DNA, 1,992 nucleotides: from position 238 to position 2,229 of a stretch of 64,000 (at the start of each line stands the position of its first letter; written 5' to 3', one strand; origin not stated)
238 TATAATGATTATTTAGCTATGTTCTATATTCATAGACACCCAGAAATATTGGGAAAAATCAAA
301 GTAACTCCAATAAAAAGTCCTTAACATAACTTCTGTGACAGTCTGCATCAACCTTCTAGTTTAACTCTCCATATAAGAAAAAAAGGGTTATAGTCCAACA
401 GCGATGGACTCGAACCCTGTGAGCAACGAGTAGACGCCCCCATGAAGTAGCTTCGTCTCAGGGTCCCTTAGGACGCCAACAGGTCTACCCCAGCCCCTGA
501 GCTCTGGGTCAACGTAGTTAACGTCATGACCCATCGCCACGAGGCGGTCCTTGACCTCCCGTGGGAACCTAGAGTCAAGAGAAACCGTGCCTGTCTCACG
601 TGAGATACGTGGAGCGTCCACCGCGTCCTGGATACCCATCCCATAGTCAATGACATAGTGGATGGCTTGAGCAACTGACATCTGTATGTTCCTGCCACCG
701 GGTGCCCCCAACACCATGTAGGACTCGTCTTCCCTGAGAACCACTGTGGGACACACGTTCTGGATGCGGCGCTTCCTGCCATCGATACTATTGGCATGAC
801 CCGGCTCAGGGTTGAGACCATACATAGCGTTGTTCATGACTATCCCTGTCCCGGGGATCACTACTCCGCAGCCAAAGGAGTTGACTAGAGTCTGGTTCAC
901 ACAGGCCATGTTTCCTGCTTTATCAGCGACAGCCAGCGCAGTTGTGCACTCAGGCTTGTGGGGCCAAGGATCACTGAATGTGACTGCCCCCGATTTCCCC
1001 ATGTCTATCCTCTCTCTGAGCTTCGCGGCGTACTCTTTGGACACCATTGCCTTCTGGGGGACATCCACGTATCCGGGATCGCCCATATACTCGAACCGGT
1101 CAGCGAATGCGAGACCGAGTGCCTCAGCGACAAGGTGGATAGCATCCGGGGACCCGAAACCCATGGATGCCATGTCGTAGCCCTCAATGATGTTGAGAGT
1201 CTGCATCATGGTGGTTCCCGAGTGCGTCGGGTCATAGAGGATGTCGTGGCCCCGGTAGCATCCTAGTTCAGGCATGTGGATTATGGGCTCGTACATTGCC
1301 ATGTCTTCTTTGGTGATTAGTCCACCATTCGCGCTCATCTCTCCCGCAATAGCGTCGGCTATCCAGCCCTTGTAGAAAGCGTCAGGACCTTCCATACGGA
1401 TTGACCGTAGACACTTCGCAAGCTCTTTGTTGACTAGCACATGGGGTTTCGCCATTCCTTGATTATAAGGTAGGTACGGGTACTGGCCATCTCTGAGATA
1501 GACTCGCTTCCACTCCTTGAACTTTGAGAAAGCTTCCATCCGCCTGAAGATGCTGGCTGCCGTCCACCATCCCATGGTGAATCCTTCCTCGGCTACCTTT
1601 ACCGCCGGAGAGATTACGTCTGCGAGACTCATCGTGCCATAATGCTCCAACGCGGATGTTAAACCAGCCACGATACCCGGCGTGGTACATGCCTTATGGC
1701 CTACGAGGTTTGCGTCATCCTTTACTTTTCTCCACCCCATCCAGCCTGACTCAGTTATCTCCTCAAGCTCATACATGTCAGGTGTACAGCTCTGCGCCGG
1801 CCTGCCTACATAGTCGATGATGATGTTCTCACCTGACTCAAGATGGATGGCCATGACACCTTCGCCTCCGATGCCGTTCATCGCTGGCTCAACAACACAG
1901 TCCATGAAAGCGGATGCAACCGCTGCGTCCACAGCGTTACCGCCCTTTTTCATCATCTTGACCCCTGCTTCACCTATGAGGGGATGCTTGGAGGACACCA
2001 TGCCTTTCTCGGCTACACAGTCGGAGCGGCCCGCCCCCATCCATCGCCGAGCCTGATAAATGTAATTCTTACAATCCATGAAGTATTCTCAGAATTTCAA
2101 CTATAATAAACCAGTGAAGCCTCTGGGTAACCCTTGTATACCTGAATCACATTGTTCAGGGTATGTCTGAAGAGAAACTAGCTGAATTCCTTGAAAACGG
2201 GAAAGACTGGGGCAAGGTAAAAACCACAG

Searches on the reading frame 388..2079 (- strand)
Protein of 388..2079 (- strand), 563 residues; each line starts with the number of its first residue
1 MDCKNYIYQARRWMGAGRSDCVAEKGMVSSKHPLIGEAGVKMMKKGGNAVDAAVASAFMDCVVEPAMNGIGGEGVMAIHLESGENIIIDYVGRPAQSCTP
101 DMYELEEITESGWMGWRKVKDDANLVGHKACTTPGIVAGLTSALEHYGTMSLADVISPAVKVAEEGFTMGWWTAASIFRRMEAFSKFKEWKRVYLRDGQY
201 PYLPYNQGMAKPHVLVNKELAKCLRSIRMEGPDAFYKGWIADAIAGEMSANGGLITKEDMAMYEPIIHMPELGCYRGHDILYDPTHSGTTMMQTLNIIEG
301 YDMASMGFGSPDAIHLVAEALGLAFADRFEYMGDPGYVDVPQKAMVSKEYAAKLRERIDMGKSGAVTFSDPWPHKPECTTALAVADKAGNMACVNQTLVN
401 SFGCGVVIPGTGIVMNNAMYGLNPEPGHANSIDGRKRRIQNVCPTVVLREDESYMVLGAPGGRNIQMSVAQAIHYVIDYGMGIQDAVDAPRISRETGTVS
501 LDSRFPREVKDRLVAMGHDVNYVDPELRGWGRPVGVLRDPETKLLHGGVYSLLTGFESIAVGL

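Call 59: list_cluster_members(proteins=[window:388-2079:-, window:14509-16089:-, window:3678-5288:+, window:19128-20291:+, window:16775-17860:-])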
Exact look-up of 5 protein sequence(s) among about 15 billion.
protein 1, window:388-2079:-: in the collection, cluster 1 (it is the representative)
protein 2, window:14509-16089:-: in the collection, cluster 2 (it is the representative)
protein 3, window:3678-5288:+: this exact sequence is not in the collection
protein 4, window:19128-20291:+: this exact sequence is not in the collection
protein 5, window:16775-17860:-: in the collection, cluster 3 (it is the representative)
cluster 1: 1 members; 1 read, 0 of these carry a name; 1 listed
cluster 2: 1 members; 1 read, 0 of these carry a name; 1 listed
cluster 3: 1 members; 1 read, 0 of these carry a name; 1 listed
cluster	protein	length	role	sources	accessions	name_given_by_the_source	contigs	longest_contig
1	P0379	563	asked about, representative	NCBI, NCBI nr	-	-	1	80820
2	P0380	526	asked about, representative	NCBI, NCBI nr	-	-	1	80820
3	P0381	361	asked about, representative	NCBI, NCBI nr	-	-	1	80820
